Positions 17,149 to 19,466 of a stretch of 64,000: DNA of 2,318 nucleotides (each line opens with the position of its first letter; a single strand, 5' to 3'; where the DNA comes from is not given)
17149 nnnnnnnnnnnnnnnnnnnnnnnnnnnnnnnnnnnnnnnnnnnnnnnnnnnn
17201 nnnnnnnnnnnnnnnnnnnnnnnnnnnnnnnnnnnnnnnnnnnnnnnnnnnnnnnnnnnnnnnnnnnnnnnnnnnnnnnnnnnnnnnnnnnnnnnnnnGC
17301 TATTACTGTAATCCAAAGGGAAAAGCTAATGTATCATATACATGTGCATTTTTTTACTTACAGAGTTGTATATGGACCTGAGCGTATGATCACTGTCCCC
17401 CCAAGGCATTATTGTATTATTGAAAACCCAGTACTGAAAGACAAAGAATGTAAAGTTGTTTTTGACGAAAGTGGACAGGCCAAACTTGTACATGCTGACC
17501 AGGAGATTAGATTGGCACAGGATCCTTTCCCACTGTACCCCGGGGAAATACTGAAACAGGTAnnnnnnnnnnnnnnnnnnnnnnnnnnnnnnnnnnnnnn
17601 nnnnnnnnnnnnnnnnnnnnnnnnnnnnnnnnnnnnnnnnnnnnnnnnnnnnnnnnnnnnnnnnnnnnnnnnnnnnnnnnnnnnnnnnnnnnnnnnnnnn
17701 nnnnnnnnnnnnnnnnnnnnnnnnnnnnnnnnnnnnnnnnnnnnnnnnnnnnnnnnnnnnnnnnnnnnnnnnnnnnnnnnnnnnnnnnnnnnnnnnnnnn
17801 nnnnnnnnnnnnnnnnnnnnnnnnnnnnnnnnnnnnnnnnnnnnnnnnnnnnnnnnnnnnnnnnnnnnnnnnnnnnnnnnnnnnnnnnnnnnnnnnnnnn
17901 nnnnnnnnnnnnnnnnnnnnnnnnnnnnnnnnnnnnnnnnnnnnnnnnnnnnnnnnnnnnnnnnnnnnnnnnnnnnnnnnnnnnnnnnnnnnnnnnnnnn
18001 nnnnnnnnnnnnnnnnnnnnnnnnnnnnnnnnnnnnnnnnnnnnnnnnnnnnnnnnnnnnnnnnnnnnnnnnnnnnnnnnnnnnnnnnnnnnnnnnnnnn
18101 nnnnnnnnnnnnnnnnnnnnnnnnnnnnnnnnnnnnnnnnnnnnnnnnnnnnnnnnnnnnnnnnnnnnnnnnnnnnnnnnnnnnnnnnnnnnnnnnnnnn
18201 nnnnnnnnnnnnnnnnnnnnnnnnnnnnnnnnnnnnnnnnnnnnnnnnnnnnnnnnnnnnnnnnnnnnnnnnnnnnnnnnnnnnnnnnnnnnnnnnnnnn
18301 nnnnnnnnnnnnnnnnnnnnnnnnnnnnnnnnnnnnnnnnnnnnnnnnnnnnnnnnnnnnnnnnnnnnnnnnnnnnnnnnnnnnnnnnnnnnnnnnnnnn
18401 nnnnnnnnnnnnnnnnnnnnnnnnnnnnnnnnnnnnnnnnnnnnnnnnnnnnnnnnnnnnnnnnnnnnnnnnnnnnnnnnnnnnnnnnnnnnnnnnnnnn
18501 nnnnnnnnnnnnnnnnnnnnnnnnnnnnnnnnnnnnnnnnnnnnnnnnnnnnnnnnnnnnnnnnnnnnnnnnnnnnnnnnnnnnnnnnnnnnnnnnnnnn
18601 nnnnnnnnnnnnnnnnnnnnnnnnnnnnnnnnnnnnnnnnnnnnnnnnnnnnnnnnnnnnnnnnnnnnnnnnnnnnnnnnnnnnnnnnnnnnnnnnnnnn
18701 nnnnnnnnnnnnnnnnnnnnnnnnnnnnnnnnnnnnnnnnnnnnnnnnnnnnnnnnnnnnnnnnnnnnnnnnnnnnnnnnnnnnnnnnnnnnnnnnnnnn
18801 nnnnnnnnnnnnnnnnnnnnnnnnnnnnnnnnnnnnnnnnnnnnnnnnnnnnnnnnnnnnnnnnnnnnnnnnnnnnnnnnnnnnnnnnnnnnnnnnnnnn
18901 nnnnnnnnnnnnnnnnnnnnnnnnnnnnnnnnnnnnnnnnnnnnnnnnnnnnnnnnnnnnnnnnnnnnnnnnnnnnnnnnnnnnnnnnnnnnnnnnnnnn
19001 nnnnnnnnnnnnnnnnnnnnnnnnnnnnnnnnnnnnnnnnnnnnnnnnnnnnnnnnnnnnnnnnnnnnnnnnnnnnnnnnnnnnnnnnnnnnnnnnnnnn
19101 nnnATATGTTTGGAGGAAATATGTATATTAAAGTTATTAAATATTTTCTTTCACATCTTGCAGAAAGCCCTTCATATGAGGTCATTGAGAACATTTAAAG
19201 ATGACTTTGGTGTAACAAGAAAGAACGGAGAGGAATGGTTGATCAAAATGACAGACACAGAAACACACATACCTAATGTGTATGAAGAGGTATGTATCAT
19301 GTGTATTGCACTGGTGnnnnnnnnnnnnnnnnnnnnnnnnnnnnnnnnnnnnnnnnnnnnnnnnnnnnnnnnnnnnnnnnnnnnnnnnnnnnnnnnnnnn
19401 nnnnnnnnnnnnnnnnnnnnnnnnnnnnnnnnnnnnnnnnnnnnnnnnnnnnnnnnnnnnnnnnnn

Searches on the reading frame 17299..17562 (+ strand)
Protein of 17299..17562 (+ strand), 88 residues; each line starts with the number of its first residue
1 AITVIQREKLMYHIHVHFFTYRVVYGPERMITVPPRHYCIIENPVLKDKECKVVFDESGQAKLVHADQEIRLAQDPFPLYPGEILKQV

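Call 12: search_protein_families(library=pfam, proteins=[window:17299-17562:+], max_evalue=0.01)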
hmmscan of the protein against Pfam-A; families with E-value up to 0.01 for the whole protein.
window:17299-17562:+ (88 aa): 1 family
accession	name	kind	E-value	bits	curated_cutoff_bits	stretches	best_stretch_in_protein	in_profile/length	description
PF17794.6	Vault_2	-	5.9e-26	91.2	23.6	1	30-86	1-57/60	Major Vault Protein repeat domain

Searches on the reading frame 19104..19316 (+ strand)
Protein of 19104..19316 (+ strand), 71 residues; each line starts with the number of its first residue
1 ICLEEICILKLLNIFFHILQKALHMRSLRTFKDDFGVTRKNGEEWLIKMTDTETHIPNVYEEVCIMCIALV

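Call 12: search_protein_families(library=pfam, proteins=[window:19104-19316:+], max_evalue=0.01)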
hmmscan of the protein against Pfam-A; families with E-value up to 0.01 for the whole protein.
window:19104-19316:+ (71 aa): 1 family
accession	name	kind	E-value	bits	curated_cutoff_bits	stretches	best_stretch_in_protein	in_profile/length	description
PF01505.23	Vault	-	2.7e-13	50.1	27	1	21-57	7-41/42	Major Vault Protein repeat domain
